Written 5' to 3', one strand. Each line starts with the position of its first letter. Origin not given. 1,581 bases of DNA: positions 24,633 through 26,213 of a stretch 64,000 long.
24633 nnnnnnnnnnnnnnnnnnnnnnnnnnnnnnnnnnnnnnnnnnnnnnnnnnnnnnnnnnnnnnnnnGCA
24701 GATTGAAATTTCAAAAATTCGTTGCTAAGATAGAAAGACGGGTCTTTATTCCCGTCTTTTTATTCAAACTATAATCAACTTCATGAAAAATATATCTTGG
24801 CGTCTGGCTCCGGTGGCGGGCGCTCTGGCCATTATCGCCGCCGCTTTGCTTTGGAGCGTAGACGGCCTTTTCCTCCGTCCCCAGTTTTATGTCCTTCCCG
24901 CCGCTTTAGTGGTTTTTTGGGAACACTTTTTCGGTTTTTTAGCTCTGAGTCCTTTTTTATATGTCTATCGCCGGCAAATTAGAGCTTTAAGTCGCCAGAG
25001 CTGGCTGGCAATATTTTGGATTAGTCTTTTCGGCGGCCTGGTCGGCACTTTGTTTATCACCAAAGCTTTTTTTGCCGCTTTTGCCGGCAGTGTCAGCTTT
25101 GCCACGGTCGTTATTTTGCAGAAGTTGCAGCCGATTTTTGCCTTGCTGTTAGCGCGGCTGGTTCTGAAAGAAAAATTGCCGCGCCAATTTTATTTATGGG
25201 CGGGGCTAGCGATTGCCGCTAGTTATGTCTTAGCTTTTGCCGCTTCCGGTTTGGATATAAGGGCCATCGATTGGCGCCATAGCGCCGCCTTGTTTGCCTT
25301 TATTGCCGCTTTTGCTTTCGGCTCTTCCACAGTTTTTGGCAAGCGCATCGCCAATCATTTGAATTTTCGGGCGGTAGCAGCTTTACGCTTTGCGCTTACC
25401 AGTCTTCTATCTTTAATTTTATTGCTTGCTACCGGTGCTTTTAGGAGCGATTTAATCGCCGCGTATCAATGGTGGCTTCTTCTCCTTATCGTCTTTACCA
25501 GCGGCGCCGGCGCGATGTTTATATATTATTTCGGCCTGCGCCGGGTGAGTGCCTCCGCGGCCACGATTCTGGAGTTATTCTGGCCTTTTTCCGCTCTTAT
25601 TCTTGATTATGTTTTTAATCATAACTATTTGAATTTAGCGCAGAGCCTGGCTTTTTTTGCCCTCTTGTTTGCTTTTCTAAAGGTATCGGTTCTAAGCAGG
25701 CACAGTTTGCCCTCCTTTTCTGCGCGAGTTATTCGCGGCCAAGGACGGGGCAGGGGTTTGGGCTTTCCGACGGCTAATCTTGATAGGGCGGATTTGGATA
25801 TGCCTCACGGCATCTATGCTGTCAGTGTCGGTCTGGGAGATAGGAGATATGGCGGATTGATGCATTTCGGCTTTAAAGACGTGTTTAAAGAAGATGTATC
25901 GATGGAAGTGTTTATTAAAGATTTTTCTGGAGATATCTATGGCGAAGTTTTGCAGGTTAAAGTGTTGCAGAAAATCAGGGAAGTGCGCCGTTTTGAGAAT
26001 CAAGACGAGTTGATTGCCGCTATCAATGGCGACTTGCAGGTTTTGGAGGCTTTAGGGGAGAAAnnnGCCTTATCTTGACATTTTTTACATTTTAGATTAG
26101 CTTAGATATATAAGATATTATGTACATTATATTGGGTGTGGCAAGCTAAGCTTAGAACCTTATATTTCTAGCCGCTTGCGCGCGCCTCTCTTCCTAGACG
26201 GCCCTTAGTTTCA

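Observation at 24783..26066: EamA/DMT transporter fused to a riboflavin kinase domain: a candidate import-and-trap module for riboflavin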

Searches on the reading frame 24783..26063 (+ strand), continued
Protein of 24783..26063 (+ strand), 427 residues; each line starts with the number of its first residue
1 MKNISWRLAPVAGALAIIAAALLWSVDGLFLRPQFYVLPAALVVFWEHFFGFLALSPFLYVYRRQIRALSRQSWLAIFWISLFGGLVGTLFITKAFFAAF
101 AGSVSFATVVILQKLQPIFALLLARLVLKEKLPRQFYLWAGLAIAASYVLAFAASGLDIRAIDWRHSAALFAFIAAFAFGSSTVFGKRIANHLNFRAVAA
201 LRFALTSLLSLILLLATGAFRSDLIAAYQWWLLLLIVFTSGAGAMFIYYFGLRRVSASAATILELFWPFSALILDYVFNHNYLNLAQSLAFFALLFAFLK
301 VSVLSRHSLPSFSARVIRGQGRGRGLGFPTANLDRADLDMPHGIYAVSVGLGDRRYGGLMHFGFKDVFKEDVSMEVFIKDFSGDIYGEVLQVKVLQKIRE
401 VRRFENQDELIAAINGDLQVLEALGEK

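Call 48: fold_search(model_id=the predicted structure, library=pdb)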
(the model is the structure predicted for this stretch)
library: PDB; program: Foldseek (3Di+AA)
matches with E <= 10: 656; with E <= 0.001: 68
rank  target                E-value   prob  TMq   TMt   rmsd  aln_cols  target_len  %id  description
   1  5i20_A                1.6e-07  1.00  0.54  0.77   4.2       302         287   20  Crystal structure of protein (released 2016-06-01)
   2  3op1_B                1.9e-07  1.00  0.25  0.34   4.4       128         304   32  Crystal Structure of Macrolide-efflux Protein SP_1110 from Streptococcus pneumoniae (released 2010-09-29)
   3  5y78_A                3.6e-07  1.00  0.47  0.62   6.0       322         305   15  Crystal structure of the triose-phosphate/phosphate translocator in complex with inorganic phosphate (released 2017-10-04)
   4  5i20_E                5.8e-07  1.00  0.54  0.75   4.2       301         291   18  Crystal structure of protein (released 2016-06-01)
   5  5i20_C                7.5e-07  1.00  0.52  0.74   4.7       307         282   17  Crystal structure of protein (released 2016-06-01)
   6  7paf_A                9.4e-07  1.00  0.54  0.80   4.1       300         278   17  Streptococcus pneumoniae choline importer LicB in lipid nanodiscs (released 2022-03-16)
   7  5i20_B                1.9e-06  1.00  0.52  0.76   4.5       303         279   18  Crystal structure of protein (released 2016-06-01)
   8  6i1z_B                2.1e-06  1.00  0.48  0.67   5.2       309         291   14  Outward facing structure of apo CST (released 2019-06-05)
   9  1mrz_B                2.6e-06  1.00  0.22  0.34   2.7       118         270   34  Crystal structure of a flavin binding protein from Thermotoga Maritima, TM379 (released 2003-09-23)
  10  3op1_A                2.6e-06  1.00  0.23  0.33   3.0       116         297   33  Crystal Structure of Macrolide-efflux Protein SP_1110 from Streptococcus pneumoniae (released 2010-09-29)
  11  1s4m_A                2.9e-06  1.00  0.23  0.34   3.3       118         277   34  Crystal structure of flavin binding to FAD synthetase from Thermotoga maritina (released 2004-10-19)
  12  1s4m_B                3.5e-06  1.00  0.22  0.34   2.5       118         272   33  Crystal structure of flavin binding to FAD synthetase from Thermotoga maritina (released 2004-10-19)
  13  5i20_D                3.5e-06  1.00  0.51  0.75   4.5       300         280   21  Crystal structure of protein (released 2016-06-01)
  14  9i20_A                4.5e-06  1.00  0.49  0.68   4.8       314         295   18  Cryo-EM structure of human SLC35B1 with ADP (released 2025-05-21)
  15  7b0k                  6.4e-06  1.00  0.47  0.74   5.3       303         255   15  Streptococcus pneumoniae LicB bound to choline (released 2022-03-16)
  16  1q9s                  6.7e-06  1.00  0.26  0.71   2.1       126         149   32  Crystal structure of riboflavin kinase with ternary product complex (released 2003-12-16)
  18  1mrz_A                1.0e-05  1.00  0.21  0.33   2.3       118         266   33  Crystal structure of a flavin binding protein from Thermotoga Maritima, TM379 (released 2003-09-23)
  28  1nb0                  5.7e-05  1.00  0.25  0.69   3.3       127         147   31  Crystal Structure of Human Riboflavin Kinase (released 2003-03-11)
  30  5a89_A                6.3e-05  1.00  0.26  0.70   2.0       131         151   27  Crystal structure of the riboflavin kinase module of FAD synthetase from Corynebacterium ammoniagenes in complex with  (released 2015-12-09)
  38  5a89_B                1.2e-04  1.00  0.26  0.69   2.1       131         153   27  Crystal structure of the riboflavin kinase module of FAD synthetase from Corynebacterium ammoniagenes in complex with  (released 2015-12-09)
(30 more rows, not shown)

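Call 70: search_solved_structures(query=A1, max_evalue=0.00001, show_alignments=5)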
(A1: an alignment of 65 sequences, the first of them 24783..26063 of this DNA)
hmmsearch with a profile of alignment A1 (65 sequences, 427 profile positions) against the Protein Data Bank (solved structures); distinct sequences matched with E-value up to 0.00001: 14.
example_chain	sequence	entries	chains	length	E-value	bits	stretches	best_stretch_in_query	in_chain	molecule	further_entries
3op1_A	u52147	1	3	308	7.9e-21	77.9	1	317-423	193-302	Macrolide-efflux protein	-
1mrz_A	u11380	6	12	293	3.5e-20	75.8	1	319-424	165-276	Riboflavin kinase/FMN adenylyltransferase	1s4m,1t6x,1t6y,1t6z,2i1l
1q9s_A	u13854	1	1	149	1.6e-11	47.2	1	317-425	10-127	hypothetical protein FLJ11149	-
1nb0_A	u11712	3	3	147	1.7e-11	47.1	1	317-425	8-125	hypothetical protein FLJ11149 | RIBOFLAVIN KINASE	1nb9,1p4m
5a88_A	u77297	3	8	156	2e-10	43.6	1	316-424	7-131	RIBOFLAVIN BIOSYNTHESIS PROTEIN RIBF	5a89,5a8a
1n05_A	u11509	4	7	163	2.4e-10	43.3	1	313-423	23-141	putative Riboflavin kinase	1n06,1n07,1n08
5fo0_A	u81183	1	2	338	1.1e-09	41.1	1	315-424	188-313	RIBOFLAVIN BIOSYNTHESIS PROTEIN RIBF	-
4uze_A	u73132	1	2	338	1.3e-09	41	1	315-424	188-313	RIBOFLAVIN BIOSYNTHESIS PROTEIN RIBF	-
2x0k_A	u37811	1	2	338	1.3e-09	41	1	315-424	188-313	RIBOFLAVIN BIOSYNTHESIS PROTEIN RIBF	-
4uzf_A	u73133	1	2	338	1.3e-09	41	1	315-424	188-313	RIBOFLAVIN BIOSYNTHESIS PROTEIN RIBF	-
5fnz_A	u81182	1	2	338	2.5e-09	40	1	315-424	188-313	RIBOFLAVIN BIOSYNTHESIS PROTEIN RIBF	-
5fo1_A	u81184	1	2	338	3.2e-09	39.7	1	315-424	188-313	RIBOFLAVIN BIOSYNTHESIS PROTEIN RIBF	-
3zug_A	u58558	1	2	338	5.1e-09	39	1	315-424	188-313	RIBOFLAVIN BIOSYNTHESIS PROTEIN RIBF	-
3bnw_A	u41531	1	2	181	3.3e-07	33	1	308-423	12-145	Riboflavin kinase, putative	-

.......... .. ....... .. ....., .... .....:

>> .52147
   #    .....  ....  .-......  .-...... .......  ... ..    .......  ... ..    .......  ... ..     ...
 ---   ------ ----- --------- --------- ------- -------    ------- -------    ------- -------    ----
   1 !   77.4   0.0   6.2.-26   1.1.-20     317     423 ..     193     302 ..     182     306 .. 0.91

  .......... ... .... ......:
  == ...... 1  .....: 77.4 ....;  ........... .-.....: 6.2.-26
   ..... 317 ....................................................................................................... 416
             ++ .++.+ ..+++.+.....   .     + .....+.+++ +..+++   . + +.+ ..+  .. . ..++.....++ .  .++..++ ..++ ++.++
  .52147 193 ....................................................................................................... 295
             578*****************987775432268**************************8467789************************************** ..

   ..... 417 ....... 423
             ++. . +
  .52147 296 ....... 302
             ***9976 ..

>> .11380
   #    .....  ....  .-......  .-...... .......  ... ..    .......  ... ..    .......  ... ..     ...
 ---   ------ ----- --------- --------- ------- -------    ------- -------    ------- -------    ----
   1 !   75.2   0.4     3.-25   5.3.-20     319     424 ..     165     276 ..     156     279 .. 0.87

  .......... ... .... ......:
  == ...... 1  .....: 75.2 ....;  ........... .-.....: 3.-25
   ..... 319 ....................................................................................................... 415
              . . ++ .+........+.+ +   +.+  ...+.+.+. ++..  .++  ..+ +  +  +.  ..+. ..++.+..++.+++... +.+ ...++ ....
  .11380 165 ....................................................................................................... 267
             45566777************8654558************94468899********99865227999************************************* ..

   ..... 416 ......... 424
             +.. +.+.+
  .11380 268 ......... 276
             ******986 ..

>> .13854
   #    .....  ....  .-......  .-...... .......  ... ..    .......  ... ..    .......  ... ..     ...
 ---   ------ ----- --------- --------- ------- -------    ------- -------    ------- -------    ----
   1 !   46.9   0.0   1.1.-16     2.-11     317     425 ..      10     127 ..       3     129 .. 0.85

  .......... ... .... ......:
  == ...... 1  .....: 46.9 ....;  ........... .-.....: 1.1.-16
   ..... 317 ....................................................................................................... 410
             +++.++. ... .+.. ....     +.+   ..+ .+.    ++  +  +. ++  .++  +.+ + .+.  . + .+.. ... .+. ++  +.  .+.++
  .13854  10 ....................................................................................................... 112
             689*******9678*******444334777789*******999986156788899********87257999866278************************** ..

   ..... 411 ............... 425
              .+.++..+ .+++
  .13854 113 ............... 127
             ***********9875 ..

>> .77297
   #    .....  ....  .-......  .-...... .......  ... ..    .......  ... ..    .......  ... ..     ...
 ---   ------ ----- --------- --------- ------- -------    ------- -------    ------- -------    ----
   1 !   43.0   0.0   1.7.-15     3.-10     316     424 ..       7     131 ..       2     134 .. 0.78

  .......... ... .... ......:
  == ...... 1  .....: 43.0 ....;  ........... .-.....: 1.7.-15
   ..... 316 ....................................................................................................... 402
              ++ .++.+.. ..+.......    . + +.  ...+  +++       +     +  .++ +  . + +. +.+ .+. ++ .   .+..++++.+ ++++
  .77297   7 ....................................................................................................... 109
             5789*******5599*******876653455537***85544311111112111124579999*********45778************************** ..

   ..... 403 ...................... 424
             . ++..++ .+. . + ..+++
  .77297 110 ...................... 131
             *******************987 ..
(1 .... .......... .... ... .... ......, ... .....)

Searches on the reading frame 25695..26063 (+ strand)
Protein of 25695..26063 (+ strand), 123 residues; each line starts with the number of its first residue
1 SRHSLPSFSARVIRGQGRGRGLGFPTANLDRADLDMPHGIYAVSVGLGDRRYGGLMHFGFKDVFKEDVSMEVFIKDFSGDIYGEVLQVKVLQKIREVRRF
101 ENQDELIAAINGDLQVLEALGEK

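Call 5: search_solved_structures(query=window:25695-26063:+, max_evalue=1, show_alignments=3)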
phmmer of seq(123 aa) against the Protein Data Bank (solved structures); distinct sequences matched with E-value up to 1: 17.
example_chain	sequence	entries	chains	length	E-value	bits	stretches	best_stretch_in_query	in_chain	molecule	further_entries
1mrz_A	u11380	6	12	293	1.7e-18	70.2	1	15-115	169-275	Riboflavin kinase/FMN adenylyltransferase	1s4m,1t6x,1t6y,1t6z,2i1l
3op1_A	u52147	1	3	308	2e-15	60.3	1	6-116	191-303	Macrolide-efflux protein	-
1q9s_A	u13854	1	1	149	2.2e-12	50.5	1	5-116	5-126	hypothetical protein FLJ11149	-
1nb0_A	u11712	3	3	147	2.7e-12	50.2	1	5-116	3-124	hypothetical protein FLJ11149 | RIBOFLAVIN KINASE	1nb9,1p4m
3bnw_A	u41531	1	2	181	3.9e-07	33.5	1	9-117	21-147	Riboflavin kinase, putative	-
5a88_A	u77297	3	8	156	5.9e-07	32.9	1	10-117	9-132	RIBOFLAVIN BIOSYNTHESIS PROTEIN RIBF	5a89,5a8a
5fo0_A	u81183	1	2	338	2.1e-06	31.1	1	10-117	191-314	RIBOFLAVIN BIOSYNTHESIS PROTEIN RIBF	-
1n05_A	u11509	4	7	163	3.4e-06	30.5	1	8-116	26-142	putative Riboflavin kinase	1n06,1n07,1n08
2x0k_A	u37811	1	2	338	5.7e-06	29.7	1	10-117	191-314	RIBOFLAVIN BIOSYNTHESIS PROTEIN RIBF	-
4uze_A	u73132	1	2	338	5.8e-06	29.7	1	10-117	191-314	RIBOFLAVIN BIOSYNTHESIS PROTEIN RIBF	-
4uzf_A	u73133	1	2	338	5.8e-06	29.7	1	10-117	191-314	RIBOFLAVIN BIOSYNTHESIS PROTEIN RIBF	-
3zug_A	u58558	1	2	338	1.4e-05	28.5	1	10-117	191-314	RIBOFLAVIN BIOSYNTHESIS PROTEIN RIBF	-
5fo1_A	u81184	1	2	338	1.6e-05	28.3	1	10-116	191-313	RIBOFLAVIN BIOSYNTHESIS PROTEIN RIBF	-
5fnz_A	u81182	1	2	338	2e-05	28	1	10-117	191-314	RIBOFLAVIN BIOSYNTHESIS PROTEIN RIBF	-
1j0c_A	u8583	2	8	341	0.66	13.4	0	23-71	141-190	1-aminocyclopropane-1-carboxylate deaminase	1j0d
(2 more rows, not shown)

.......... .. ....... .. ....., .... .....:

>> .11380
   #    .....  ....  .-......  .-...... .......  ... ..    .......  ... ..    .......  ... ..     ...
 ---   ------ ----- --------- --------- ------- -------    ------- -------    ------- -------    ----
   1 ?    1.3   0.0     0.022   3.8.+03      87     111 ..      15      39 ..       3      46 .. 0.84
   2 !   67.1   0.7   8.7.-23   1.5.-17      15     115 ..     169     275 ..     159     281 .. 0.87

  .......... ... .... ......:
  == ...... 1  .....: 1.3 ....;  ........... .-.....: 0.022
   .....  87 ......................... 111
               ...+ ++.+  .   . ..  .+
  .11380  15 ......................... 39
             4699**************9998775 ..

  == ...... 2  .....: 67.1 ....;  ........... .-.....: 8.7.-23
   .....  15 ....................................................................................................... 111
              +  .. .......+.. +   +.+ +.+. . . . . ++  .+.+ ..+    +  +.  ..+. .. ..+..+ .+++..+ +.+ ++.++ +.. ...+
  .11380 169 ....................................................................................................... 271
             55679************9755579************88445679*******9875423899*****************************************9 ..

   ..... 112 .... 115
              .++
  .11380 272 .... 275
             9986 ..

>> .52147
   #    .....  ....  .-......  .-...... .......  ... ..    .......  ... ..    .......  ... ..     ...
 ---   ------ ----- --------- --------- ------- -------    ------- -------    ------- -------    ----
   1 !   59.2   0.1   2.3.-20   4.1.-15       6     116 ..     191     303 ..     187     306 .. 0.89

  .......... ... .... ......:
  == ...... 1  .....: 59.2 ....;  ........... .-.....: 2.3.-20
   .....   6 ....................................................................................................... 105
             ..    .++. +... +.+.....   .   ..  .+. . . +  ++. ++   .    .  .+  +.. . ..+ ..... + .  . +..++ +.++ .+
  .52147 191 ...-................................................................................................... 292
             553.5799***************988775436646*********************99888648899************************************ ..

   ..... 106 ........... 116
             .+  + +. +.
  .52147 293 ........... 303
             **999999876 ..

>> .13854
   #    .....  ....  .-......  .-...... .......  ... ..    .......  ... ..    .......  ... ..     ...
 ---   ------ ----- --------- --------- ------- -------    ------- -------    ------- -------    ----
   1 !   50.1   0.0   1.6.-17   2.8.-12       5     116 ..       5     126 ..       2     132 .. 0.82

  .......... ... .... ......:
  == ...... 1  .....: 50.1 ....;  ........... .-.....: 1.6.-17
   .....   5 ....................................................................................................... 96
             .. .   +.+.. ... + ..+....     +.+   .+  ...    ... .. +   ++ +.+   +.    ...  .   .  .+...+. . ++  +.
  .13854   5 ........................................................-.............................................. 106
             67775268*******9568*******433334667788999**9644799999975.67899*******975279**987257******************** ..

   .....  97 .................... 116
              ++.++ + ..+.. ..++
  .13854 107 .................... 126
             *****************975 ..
